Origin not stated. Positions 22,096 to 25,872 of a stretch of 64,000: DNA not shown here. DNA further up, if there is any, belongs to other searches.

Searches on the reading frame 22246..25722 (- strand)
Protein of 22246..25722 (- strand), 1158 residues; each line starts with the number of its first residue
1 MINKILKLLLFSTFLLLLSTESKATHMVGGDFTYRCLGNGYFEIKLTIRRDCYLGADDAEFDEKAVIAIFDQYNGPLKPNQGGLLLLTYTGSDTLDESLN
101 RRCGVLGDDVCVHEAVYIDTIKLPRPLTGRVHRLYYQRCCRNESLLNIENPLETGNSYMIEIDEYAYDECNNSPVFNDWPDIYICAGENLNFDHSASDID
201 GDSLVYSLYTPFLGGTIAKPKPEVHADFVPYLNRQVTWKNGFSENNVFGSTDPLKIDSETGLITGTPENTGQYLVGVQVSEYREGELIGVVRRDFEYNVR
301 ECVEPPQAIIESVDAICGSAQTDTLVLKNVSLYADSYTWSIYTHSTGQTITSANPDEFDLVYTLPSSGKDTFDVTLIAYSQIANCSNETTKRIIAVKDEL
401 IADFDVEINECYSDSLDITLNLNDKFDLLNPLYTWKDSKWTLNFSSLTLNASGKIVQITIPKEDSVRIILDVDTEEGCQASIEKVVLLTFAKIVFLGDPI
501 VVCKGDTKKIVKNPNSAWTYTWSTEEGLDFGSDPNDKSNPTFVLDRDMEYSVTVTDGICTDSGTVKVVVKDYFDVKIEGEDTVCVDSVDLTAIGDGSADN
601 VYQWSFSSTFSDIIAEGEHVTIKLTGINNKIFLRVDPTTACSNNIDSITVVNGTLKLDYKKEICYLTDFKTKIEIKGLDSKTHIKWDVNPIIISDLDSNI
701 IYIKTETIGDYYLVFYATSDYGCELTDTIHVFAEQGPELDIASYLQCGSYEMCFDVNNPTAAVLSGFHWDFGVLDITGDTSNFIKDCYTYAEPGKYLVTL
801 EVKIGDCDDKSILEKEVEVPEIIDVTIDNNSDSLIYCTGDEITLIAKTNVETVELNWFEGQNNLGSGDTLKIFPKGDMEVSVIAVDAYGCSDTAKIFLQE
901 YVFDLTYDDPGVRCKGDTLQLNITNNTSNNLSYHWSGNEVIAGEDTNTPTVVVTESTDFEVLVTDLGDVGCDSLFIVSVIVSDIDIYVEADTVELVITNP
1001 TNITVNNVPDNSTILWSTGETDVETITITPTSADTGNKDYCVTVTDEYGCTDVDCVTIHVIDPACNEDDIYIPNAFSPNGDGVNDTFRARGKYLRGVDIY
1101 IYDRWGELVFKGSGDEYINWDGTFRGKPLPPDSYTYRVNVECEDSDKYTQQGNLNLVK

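Call 95: search_protein_families(library=pfam, proteins=[window:22246-25722:-], max_evalue=0.0001)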
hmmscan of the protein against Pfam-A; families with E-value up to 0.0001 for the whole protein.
window:22246-25722:- (1158 aa): 3 families
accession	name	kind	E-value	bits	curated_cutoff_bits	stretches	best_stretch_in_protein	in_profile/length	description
PF13585.12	CHU_C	-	1.6e-16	60.6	27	1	1071-1154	2-84/86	CHU_C Type IX secretion signal domain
PF19081.6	Ig_7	-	2.1e-08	34.8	27.3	0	835-891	11-71/84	Ig-like domain CHU_C associated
PF18911.6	PKD_4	-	2.5e-06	27.9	27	0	763-804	33-70/85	PKD domain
